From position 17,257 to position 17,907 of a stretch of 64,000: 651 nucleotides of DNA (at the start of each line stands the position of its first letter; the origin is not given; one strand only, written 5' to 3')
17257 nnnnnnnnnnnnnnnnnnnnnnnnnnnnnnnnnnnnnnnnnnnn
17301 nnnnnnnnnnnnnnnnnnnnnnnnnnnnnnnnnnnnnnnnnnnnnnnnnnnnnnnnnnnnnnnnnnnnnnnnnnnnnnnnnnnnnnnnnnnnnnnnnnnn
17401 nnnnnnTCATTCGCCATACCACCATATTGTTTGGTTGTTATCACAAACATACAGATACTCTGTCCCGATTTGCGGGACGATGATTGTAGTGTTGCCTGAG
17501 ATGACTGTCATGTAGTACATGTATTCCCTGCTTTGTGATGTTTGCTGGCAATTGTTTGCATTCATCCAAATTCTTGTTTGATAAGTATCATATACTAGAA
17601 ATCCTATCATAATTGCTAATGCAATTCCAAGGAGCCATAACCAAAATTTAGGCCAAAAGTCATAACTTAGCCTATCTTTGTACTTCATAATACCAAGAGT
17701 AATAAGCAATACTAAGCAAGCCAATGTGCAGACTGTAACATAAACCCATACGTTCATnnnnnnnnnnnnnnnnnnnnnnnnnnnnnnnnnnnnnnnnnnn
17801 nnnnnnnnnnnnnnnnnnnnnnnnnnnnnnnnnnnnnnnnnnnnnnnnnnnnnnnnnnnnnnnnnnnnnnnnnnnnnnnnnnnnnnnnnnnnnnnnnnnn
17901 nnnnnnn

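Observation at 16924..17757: Translationally coupled membrane mini-module (2-TM protein plus 33 aa TM peptide)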

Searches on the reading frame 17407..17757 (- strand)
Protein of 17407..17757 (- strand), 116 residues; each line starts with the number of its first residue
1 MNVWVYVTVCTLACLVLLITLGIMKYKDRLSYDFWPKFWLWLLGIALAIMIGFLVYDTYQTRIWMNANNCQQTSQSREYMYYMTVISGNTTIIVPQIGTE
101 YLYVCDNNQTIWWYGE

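Call 4: search_protein_families(library=pfam, proteins=[window:17407-17757:-], max_evalue=1)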
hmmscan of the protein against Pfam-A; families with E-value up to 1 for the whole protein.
window:17407-17757:- (116 aa): 2 families
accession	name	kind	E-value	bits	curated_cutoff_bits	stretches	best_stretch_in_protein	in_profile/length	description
PF04932.20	Wzy_C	-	0.0019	18.5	31.7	1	11-84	19-91/149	O-Antigen ligase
PF13567.11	DUF4131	-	0.036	14.2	31.6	1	5-60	5-52/165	Domain of unknown function (DUF4131)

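Call 11: search_protein_families(library=phrogs, proteins=[window:17407-17757:-], max_evalue=0.1)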
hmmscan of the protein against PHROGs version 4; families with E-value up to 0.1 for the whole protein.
window:17407-17757:- (116 aa): 3 families
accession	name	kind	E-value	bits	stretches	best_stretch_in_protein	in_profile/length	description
phrog_8826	-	unknown function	7.1e-38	129.8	1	30-112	1-81/81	-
phrog_6854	-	lysis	0.036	15.3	1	2-60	8-61/104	holin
phrog_26895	-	unknown function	0.063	14.5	1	39-64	11-34/79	-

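Call 30: find_homologous_proteins(query=window:17407-17757:-, max_evalue=0.01)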
Query window:17407-17757:- (116 aa): 4 proteins with E <= 0.01 among 4 candidates.
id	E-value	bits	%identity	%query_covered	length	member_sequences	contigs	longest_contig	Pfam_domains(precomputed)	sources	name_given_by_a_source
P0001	1.4e-47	179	91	75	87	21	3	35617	-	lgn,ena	-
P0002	6.6e-38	148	71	75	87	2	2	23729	-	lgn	-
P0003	8.4e-38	148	71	75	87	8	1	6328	-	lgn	-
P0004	6.8e-20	90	58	70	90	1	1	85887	-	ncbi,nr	ncbi:hypothetical protein vBSflM004_045 [Shigella phage vB_SflM_004]|nr:hypothetical protein vBSflM0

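Call 43: predict_structure(alignment_id=A2)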
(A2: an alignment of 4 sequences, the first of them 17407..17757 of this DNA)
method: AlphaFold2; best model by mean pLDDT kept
length: 116 residues; sequences in the alignment: 4
mean_pLDDT: 78.1   pTM: 0.50
mean pLDDT of the five models: 78.1, 77.7, 77.1, 76.0, 71.3
residues with pLDDT >= 90: 3; 70-90: 92; 50-70: 20; < 50: 1
segments of 3 or more residues with pLDDT < 50: none
pLDDT, mean of each block of 10 residues (from residue 1): 64 77 68 71 77 80 87 87 79 83 88 78
secondary structure, 60 per line:
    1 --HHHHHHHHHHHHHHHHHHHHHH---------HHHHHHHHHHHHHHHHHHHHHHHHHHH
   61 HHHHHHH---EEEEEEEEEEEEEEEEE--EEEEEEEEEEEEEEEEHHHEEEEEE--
elements in order: H3-24 H34-67 E71-87 E90-105 E109-114

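Call 45: search_protein_representatives(alignment_id=A2)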
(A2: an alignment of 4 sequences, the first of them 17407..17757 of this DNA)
Query: 4 sequences, 87 profile positions. Proteins with E-value up to 0.001 (for the whole library): 17; up to 1e-10: 3; up to 1e-30: 1. The best 17 are listed.
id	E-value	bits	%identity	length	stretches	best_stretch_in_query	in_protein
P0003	1.6e-49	182.5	-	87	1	1-87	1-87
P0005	3.6e-26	107.7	-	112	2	2-84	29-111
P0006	1.0e-21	93.4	-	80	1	9-84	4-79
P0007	4.7e-08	49.6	-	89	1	10-78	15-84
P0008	7.6e-08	48.9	-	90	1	3-83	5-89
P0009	1.4e-07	48.1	-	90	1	18-83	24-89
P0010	1.8e-07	47.7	-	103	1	4-83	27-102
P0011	1.1e-06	45.2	-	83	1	10-79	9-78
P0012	2.0e-06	44.4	-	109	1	4-79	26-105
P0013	6.3e-06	42.8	-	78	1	8-83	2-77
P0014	8.7e-06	42.3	-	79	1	11-83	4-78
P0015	1.2e-05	41.9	-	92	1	14-83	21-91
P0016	1.8e-05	41.3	-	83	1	11-83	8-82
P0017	3.9e-05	40.2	-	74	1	10-79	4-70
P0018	5.9e-05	39.7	-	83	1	13-78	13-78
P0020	8.2e-04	36.0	-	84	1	14-83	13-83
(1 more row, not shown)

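Call 47: fold_search(model_id=the predicted structure, library=viral)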
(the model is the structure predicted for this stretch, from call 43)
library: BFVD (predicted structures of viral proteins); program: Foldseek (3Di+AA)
matches with E <= 10: 916; with E <= 0.001: 6
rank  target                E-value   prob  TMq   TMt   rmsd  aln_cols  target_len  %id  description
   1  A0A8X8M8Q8            1.6e-11  1.00  0.65  0.86   1.9        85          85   68  (no name in the UniProt tables at hand)
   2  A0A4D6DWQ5            1.6e-05  1.00  0.41  0.48   6.1        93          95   22  Uncharacterized protein [Edwardsiella phage pEt-SU]
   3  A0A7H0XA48            2.0e-05  1.00  0.46  0.50  11.6       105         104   24  (no name in the UniProt tables at hand)
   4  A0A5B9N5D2            6.9e-05  1.00  0.47  0.65   4.2        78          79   31  (no name in the UniProt tables at hand)
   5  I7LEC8                1.1e-04  1.00  0.41  0.50   5.7        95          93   26  Uncharacterized protein [Yersinia phage phiR2-01]
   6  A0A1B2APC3            2.1e-04  1.00  0.37  0.55   4.6        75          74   32  (no name in the UniProt tables at hand)
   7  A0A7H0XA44            2.2e-03  1.00  0.43  0.49   5.1        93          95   19  (no name in the UniProt tables at hand)
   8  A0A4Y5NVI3            5.9e-03  1.00  0.37  0.48   7.5        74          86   14  (no name in the UniProt tables at hand)
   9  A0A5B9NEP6            1.5e-02  0.99  0.38  0.48   5.3        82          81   21  (no name in the UniProt tables at hand)
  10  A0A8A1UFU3            5.2e-02  0.84  0.33  0.32  10.5       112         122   13  p110_13L [African swine fever virus]
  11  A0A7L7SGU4            8.1e-02  0.93  0.40  0.41   8.8       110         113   15  (no name in the UniProt tables at hand)
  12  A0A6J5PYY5            9.2e-02  0.35  0.27  0.17  17.4       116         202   12  Uncharacterized protein [uncultured Caudovirales phage]
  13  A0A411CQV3            9.8e-02  0.84  0.20  0.20   7.9        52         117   13  Uncharacterized protein [Arthrobacter phage Sonali]
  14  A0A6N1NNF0            1.2e-01  0.57  0.30  0.17  13.7       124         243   10  Putative ORFan [Tupanvirus deep ocean]
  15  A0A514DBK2            1.3e-01  0.99  0.30  0.18   2.5        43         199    2  Uncharacterized protein (Fragment) [Riboviria sp.]
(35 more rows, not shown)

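Call 51: find_encoding_contigs(protein=P0007, flank=4000, max_places=3)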
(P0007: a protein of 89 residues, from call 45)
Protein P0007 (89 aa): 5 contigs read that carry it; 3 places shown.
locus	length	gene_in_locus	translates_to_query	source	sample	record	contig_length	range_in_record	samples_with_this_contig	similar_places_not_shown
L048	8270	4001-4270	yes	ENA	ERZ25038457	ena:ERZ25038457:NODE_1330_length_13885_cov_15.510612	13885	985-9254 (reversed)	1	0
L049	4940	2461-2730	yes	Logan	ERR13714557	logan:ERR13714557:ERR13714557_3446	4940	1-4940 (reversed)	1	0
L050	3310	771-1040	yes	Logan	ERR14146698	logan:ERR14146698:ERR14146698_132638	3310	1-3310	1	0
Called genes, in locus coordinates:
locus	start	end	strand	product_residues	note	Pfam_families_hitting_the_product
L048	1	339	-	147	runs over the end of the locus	PF00268:Ribonuc_red_sm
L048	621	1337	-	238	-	PF00268:Ribonuc_red_sm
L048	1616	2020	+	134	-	-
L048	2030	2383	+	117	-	-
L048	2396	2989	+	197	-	-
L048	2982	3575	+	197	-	-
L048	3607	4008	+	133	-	-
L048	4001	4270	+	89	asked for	-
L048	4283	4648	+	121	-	-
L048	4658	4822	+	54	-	-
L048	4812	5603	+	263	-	-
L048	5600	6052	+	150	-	-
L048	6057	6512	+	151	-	-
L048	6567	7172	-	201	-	-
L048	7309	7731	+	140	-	-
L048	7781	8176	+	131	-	-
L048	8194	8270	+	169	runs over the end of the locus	-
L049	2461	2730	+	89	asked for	-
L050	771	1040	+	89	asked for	-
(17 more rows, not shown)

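Call 52: find_encoding_contigs(protein=P0008, flank=4000, max_places=2)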
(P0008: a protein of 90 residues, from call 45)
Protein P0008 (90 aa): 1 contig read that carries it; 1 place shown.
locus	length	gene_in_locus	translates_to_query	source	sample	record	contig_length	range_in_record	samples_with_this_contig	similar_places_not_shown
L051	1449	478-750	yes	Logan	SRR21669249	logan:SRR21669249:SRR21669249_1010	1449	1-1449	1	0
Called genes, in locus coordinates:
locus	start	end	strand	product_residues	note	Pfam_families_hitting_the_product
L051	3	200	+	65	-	?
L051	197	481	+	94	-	-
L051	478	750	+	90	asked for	-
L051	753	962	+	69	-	-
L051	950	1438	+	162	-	-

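Call 53: find_encoding_contigs(protein=P0010, flank=4000, max_places=2)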
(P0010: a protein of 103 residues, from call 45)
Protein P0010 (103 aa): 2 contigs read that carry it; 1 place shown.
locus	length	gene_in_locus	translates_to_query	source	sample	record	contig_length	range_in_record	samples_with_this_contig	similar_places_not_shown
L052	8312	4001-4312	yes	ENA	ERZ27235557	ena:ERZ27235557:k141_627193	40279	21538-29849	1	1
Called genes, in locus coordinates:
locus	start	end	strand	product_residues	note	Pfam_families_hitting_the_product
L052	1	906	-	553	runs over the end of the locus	PF03237:Terminase_6N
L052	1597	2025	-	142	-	-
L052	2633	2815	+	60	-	-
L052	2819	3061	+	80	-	-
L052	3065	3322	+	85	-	-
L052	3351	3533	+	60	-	-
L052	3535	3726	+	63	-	-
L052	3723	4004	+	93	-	-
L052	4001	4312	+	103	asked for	-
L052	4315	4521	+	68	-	-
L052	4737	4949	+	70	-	-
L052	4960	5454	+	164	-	-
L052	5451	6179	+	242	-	-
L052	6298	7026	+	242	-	-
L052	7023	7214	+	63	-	-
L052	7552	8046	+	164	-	-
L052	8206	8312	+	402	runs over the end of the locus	PF10926:DUF2800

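Call 54: find_encoding_contigs(protein=P0011, flank=4000, max_places=2)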
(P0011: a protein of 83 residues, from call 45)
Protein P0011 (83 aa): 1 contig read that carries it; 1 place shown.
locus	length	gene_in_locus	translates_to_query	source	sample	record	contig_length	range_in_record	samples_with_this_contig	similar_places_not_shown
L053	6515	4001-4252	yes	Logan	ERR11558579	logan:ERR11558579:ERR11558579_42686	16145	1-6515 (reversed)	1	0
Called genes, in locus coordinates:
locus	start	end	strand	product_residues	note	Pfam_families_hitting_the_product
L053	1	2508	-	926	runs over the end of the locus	-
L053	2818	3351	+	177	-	-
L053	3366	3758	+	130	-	-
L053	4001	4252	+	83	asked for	-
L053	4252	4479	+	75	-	-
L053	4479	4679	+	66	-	-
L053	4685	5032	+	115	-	-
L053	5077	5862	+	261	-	-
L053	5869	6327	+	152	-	-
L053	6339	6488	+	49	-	-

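Call 55: find_encoding_contigs(protein=P0015, flank=4000, max_places=2)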
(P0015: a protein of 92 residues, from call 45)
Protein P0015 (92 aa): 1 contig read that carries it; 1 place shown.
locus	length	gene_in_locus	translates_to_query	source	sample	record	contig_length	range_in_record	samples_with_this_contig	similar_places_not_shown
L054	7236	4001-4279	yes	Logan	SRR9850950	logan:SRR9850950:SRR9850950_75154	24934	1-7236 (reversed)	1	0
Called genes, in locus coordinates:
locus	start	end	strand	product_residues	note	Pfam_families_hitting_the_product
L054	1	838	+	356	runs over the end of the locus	PF00268:Ribonuc_red_sm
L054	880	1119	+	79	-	-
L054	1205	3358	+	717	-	PF03477:ATP-cone, PF13597:NRDD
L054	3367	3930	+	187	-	-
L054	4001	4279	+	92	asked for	-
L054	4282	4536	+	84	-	-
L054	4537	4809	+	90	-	-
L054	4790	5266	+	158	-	PF13353:Fer4_12, PF04055:Radical_SAM (weak)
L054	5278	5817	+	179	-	-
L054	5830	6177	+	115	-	PF24116:DUF7390 (faint)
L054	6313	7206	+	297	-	PF00156:Pribosyltran, PF14572:Pribosyl_synth (weak)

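Call 57: search_dna_similar(query=window:17407-17757:-, collection=phages, mode=protein, max_evalue=0.01, max_rows=60, rows=spread)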
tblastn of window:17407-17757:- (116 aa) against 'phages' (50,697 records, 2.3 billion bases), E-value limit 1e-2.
Records with a match: 115; places in all: 115; records where one place covers at least 80% of the query: 53.
Best place of each record, by identity: 90-95% 3; 80-90% 20; 60-80% 3; <60% 89.
By first word of the organism name: Escherichia 53; Salmonella 23; Shigella 18; Citrobacter 8; Felixounavirus 6; Hafnia 2; Phage 1; Listeria 1; Aeromonas 1; Pectobacterium 1; and 1 more.
By host as written in the record: Escherichia coli 21; - 14; Shigella flexneri 9; Escherichia coli K-12 MG1655 9; Citrobacter freundii 5; Shigella sp. 4; Escherichia coli K-12 4; Salmonella sp. 3; and 36 more.
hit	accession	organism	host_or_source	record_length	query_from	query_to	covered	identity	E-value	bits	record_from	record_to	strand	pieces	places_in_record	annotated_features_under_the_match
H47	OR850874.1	Salmonella phage S.Kent 1-2-1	Salmonella enterica subsp. enterica ...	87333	1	116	100%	92.2%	1e-57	196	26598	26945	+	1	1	record has no annotation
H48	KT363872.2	Citrobacter phage Mordin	Citrobacter freundii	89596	24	116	80%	86.0%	2e-49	173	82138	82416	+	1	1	hypothetical protein (x2) | ribosome_binding_site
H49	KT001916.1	Citrobacter phage Michonne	Citrobacter freundii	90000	24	116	80%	86.0%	2e-49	173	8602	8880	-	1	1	hypothetical protein (x2) | ribosome_binding_site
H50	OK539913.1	Citrobacter phage vB_CbrM_HP1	Citrobacter braakii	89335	30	116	75%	92.0%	1e-49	173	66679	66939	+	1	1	hypothetical protein (x3)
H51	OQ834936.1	Shigella phage Henu12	Shigella dysenteriae CMCC(B)51105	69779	24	114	78%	85.7%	2e-47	167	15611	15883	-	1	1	hypothetical protein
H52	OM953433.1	Shigella phage Henu11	Shigella dysenteriae CMCC(B)51105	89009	29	114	74%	84.9%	7e-45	159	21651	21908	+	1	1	none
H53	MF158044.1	Shigella phage Sf18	Shigella flexneri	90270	29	114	74%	84.9%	7e-45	159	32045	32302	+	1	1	none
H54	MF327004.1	Shigella phage Sf17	Shigella boydii; Shigella flexneri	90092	28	114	75%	82.8%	4e-44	157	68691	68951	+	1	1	hypothetical protein (x2)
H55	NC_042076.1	Shigella phage Sf17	Shigella boydii; Shigella flexneri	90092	28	114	75%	82.8%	4e-44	157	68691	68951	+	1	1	hypothetical protein (x2)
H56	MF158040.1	Shigella phage Sf13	Shigella flexneri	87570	29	114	74%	83.7%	9e-45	159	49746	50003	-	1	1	hypothetical protein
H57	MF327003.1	Shigella phage Sf14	Shigella flexneri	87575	29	114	74%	83.7%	9e-45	159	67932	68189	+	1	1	none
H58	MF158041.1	Shigella phage Sf15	Shigella flexneri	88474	29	114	74%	83.7%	9e-45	159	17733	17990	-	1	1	none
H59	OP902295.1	Citrobacter phage BSwM KMM2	Citrobacter freundii ZY198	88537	30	114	73%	70.6%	2e-36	135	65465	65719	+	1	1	hypothetical protein (x2)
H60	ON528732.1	Shigella phage ESh22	Shigella sp.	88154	28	114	75%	66.7%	7e-35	131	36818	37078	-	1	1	hypothetical protein (x3)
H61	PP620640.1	Escherichia phage fKMPT1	Escherichia coli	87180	1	113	97%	50.4%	3e-28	112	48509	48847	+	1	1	hypothetical protein (x2)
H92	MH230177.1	Aeromonas phage SD04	Aeromonas schubertii GC1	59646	40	107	59%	34.3%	6e-4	43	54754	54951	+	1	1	hypothetical protein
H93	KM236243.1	Escherichia phage Seurat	Escherichia coli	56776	40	107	59%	34.3%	1e-3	42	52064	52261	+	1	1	hypothetical protein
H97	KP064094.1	Escherichia phage CAjan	Escherichia coli K12 MG1655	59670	36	107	62%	31.1%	8e-3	40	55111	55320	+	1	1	hypothetical protein (x2)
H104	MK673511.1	Salmonella phage ZCSE2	Salmonella enterica subsp. enterica ...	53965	62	108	41%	42.9%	8e-3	40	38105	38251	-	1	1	hypothetical protein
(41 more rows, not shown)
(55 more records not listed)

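Call 77: search_solved_structures(query=A4, max_evalue=10)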
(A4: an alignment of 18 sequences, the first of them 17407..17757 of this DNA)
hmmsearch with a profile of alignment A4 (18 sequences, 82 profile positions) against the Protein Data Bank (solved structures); distinct sequences matched with E-value up to 10: 1.
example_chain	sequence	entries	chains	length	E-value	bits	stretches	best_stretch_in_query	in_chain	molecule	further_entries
6gcs_3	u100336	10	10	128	0.14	15.3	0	5-39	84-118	ND3 SUBUNIT (NU3M) | Subunit NU3M of NADH:Ubiquinone Oxidoreductase (Complex I) | NADH-ubiquinone oxidoreductase chain 3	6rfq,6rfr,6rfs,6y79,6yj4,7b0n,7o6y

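Call 78: search_protein_families(library=padloc, proteins=[window:17407-17757:-], max_evalue=1)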
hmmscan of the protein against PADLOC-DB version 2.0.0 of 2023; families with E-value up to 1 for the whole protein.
window:17407-17757:- (116 aa): 0 families

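Call 79: search_protein_families(library=ncbifam, proteins=[window:17407-17757:-], max_evalue=1)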
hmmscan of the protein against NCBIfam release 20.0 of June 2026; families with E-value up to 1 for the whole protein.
window:17407-17757:- (116 aa): 2 families
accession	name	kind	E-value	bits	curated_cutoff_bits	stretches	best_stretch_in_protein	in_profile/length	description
NF033218.1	anchor_AmaP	equivalog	0.018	14.8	55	1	35-92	4-62/166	alkaline shock response membrane anchor protein AmaP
TIGR02866.1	CoxB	equivalog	0.2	11.2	147.7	1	45-101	22-76/202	cytochrome c oxidase subunit II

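Call 100: get_annotated_region(hit=H93, flank=3500)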
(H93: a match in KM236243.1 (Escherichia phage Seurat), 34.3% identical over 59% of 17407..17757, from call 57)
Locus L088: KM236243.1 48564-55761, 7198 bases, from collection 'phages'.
description: Escherichia phage Seurat, complete genome.
organism: Escherichia phage Seurat (NCBI taxid 1540098)
taxonomy: Viruses; Duplodnaviria; Heunggongvirae; Uroviricota; Caudoviricetes; Queuovirinae; Seuratvirus; Seuratvirus seurat
host: Escherichia coli; source: -; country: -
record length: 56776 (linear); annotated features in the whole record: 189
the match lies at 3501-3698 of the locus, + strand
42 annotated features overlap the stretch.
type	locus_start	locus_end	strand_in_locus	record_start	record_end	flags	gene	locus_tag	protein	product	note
CDS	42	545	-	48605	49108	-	-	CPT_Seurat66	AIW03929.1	hypothetical protein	-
regulatory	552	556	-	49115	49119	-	-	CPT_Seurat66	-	ribosome_binding_site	-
regulatory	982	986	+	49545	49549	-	-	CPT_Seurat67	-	ribosome_binding_site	-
CDS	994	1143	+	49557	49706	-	-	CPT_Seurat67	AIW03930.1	hypothetical protein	-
regulatory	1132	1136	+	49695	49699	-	-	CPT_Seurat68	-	ribosome_binding_site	-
CDS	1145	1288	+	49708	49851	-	-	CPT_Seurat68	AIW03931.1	hypothetical protein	-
regulatory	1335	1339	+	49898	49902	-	-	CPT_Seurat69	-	ribosome_binding_site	-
CDS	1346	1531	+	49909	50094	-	-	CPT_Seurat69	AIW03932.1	hypothetical protein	-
regulatory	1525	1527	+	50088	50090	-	-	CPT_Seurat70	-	ribosome_binding_site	-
CDS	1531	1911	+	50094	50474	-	-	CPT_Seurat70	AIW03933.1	hypothetical protein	-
regulatory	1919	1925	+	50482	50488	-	-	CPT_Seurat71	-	ribosome_binding_site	-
CDS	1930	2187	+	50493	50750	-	-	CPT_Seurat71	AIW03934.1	hypothetical protein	-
regulatory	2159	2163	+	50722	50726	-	-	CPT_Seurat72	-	ribosome_binding_site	-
CDS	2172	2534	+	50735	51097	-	-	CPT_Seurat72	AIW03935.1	hypothetical protein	-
regulatory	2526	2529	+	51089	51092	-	-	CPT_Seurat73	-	ribosome_binding_site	-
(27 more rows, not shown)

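Call 104: find_encoding_contigs(protein=P0009, flank=1500, max_places=1)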
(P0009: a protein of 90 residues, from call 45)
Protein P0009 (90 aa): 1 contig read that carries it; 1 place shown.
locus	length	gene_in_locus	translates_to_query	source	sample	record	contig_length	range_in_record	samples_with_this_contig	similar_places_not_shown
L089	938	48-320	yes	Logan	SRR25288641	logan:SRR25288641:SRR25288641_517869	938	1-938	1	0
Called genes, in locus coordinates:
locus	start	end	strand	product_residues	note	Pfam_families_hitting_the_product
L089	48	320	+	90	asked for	-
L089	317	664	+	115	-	-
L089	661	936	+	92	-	?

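Call 105: find_encoding_contigs(protein=P0013, flank=1500, max_places=1)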
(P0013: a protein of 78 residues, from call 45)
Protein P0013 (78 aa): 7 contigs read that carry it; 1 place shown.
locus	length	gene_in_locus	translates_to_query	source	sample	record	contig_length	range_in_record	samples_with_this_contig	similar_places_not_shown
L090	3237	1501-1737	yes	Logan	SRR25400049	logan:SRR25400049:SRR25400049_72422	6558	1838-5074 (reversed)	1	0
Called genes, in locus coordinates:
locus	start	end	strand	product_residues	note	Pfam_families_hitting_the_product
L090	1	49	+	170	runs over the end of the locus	PF25755:Phage_T3_1_05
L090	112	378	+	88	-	PF10922:T7-like_gp12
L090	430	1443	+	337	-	PF01068:DNA_ligase_A_M, PF17879:DNA_ligase_C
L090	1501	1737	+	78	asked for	-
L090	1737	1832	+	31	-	-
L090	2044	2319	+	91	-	PF06726:BC10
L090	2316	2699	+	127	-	-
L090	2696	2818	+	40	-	PF26839:DUF8272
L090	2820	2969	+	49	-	PF16857:RNA_pol_inhib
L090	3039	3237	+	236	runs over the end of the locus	PF21265:SBB_T7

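Call 106: find_encoding_contigs(protein=P0014, flank=1500, max_places=1)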
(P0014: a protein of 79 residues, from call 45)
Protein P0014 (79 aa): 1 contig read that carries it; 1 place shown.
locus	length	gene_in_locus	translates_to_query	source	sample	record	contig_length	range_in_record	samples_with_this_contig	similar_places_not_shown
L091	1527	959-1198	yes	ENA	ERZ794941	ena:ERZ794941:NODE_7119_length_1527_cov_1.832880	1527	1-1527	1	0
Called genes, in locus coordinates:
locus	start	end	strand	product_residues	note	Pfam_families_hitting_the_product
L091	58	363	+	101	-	-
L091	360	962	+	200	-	PF00692:dUTPase, PF22769:DCD (weak)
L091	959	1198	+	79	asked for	-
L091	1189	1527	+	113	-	?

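Call 107: find_encoding_contigs(protein=P0016, flank=1500, max_places=1)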
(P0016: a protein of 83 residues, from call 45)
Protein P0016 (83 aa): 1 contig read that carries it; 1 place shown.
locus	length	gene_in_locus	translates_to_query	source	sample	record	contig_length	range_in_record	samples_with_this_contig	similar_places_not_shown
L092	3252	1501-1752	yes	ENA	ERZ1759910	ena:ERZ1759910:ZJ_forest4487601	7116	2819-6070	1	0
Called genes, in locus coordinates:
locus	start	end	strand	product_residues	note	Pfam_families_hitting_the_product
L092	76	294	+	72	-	-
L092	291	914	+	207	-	-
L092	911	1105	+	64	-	-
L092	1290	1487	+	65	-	-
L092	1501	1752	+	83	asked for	-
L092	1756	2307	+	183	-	PF00226:DnaJ (weak)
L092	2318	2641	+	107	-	-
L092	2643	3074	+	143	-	-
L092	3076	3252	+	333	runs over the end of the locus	PF12705:PDDEXK_1 (weak)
